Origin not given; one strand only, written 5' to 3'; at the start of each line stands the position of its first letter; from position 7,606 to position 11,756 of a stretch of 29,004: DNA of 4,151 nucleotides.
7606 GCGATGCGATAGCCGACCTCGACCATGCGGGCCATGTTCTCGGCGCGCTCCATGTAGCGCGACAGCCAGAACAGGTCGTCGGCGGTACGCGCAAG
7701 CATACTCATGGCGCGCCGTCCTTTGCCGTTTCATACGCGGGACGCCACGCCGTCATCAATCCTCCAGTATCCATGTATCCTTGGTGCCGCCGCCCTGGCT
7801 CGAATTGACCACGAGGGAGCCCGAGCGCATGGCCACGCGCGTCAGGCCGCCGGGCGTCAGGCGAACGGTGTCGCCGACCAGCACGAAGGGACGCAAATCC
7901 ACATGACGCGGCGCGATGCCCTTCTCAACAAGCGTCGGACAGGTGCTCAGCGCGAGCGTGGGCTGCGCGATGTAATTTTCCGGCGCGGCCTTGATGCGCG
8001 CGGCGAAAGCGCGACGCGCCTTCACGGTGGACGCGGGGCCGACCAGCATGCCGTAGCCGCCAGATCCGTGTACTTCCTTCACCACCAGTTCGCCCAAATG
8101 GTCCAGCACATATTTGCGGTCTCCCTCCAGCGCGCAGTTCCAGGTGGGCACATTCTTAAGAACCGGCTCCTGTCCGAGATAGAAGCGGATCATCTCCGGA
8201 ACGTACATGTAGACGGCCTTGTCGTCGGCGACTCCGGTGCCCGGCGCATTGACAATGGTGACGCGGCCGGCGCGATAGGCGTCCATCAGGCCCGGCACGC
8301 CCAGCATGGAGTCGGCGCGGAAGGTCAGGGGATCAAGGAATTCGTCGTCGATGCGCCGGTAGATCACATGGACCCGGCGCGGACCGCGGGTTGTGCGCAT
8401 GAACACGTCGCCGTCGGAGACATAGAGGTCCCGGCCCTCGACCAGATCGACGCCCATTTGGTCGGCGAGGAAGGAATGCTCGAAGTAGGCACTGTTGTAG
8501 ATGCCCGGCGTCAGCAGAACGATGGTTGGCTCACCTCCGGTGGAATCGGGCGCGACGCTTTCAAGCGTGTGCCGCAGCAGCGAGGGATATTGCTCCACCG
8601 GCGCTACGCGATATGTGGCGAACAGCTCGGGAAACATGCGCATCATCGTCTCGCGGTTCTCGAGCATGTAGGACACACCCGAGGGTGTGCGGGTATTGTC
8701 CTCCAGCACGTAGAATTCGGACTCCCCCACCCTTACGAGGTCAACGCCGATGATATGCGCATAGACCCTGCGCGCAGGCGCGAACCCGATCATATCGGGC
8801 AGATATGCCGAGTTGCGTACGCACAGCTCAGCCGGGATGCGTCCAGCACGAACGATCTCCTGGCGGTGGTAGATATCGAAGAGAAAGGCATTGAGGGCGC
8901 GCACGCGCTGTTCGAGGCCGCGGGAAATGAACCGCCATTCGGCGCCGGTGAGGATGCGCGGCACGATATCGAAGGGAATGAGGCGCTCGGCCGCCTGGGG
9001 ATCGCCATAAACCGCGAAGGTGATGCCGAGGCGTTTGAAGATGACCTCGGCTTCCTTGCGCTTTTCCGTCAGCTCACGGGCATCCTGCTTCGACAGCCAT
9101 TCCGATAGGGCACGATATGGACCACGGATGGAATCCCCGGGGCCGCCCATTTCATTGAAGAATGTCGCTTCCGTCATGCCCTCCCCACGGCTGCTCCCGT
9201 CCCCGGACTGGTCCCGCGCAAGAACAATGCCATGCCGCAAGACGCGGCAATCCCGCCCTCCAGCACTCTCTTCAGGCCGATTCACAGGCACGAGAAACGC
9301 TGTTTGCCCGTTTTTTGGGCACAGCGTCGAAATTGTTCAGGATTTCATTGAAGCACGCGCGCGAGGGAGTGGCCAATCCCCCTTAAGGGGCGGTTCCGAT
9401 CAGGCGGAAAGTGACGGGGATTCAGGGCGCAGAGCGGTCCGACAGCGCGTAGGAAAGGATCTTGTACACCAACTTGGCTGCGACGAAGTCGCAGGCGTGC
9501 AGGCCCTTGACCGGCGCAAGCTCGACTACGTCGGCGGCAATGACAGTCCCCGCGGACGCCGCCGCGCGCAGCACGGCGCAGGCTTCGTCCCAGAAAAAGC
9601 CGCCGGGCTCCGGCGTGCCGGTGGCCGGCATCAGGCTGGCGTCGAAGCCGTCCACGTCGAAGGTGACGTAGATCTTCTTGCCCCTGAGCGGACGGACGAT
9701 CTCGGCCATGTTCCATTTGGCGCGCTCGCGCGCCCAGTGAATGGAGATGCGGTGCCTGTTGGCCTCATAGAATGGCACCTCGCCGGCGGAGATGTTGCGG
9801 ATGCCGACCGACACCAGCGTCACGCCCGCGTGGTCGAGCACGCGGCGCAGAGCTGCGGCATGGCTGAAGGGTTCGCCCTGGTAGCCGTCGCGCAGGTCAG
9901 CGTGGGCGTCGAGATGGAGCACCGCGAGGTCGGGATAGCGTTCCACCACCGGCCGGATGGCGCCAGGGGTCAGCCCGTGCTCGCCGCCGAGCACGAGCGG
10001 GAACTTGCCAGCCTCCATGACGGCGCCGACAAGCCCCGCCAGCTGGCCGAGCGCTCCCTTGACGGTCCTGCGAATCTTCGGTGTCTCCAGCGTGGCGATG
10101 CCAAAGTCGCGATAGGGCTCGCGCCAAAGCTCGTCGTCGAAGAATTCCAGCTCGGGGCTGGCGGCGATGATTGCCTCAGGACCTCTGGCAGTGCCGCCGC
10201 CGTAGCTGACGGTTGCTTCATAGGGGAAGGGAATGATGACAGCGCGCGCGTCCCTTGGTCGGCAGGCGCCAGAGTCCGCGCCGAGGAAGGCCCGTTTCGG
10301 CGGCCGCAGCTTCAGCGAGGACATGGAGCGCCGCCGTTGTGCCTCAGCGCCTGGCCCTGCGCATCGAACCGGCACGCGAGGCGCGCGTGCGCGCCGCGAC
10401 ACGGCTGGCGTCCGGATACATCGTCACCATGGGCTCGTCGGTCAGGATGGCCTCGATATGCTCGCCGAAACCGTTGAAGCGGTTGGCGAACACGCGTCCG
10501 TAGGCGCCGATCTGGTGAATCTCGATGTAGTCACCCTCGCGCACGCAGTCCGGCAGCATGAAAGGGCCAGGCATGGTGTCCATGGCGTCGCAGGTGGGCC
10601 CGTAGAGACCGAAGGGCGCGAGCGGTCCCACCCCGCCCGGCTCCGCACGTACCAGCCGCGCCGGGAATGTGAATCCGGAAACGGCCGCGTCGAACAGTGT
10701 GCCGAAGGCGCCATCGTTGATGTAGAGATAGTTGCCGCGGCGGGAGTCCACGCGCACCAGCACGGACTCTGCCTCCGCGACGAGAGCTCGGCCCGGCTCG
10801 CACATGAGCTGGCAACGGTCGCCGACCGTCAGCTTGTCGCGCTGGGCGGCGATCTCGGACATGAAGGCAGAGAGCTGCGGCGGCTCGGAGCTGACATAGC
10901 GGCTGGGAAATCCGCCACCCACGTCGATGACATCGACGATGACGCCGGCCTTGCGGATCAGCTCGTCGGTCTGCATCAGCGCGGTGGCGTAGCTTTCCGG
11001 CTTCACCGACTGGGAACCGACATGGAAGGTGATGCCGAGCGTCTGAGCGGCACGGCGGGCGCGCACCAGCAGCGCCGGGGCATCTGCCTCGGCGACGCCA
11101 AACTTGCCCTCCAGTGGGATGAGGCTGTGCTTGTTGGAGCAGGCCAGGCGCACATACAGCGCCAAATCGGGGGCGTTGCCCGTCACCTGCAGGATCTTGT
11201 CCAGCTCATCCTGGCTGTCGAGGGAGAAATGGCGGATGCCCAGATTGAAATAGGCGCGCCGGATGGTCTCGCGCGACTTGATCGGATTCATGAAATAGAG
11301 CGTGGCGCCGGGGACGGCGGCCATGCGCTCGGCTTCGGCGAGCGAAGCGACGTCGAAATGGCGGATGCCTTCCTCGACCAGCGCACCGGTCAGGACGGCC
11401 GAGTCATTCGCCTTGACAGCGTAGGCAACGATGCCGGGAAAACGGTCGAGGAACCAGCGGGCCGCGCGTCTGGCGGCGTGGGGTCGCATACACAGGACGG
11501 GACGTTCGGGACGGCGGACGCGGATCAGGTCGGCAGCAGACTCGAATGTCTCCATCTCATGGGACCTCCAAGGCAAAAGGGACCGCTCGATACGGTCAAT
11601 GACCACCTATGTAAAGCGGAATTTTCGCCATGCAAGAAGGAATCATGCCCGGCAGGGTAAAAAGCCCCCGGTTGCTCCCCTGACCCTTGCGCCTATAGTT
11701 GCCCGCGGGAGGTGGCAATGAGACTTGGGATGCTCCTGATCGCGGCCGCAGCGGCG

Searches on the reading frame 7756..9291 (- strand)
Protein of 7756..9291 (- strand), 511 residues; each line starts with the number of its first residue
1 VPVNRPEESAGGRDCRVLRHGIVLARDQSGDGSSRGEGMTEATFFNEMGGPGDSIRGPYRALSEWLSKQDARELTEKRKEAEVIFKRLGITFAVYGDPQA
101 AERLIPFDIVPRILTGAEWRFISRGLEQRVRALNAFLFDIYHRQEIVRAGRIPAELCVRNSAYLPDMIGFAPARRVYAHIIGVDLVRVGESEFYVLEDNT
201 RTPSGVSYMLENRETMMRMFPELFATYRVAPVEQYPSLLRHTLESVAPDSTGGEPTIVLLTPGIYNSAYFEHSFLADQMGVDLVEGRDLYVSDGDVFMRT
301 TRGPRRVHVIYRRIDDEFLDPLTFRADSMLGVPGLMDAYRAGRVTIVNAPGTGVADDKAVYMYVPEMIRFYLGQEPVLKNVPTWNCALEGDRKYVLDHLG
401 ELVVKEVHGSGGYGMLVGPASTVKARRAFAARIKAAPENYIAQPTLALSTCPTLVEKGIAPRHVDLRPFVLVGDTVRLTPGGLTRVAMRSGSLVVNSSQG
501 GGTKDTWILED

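Call 9: search_protein_families(library=pfam, proteins=[window:7756-9291:-], max_evalue=0.01)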
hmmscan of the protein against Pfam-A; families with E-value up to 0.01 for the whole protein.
window:7756-9291:- (511 aa): 2 families
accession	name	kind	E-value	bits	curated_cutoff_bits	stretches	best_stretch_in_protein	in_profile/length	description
PF14403.11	CP_ATPgrasp_2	-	2.5e-168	560.3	32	1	111-487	1-374/374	Circularly permuted ATP-grasp type 2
PF04174.18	CP_ATPgrasp_1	-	4.3e-151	503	23.1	1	111-443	1-332/332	A circularly permuted ATPgrasp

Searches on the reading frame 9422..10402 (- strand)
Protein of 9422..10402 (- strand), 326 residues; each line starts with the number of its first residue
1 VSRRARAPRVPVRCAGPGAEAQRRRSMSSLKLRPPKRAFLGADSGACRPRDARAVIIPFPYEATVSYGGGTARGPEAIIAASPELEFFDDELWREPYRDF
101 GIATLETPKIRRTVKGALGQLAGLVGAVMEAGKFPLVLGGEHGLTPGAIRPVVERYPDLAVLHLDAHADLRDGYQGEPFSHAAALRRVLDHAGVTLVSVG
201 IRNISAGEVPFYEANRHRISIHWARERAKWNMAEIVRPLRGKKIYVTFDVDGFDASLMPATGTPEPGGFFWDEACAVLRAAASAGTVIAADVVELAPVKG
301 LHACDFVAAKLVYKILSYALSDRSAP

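Call 9: search_protein_families(library=pfam, proteins=[window:9422-10402:-], max_evalue=0.01)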
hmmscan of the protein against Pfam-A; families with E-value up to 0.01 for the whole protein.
window:9422-10402:- (326 aa): 1 family
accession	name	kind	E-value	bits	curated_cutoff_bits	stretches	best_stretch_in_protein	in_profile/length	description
PF00491.26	Arginase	-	2.8e-59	201.3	22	1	53-315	2-277/280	Arginase family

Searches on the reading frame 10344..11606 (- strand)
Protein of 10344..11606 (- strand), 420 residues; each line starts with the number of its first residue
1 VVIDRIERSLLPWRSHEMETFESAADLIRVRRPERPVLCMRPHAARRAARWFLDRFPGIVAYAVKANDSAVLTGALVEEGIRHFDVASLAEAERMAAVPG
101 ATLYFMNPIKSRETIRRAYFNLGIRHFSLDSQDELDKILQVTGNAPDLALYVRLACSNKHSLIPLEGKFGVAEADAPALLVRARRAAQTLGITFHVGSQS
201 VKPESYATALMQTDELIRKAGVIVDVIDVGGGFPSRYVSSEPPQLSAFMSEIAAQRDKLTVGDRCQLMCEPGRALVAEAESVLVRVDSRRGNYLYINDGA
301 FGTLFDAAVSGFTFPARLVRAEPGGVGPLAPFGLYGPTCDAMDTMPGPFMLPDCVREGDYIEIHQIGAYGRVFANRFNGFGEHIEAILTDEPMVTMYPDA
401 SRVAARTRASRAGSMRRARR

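Call 9: search_protein_families(library=pfam, proteins=[window:10344-11606:-], max_evalue=0.01)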
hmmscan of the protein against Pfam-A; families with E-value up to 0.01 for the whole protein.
window:10344-11606:- (420 aa): 2 families
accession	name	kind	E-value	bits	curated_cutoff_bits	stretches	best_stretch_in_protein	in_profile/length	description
PF02784.22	Orn_Arg_deC_N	-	1.2e-36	126.8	23.4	1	52-277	11-247/247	Pyridoxal-dependent decarboxylase, pyridoxal binding domain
PF00278.28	Orn_DAP_Arg_deC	-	2.5e-06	28.1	23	1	282-367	14-95/95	Pyridoxal-dependent decarboxylase, C-terminal sheet domain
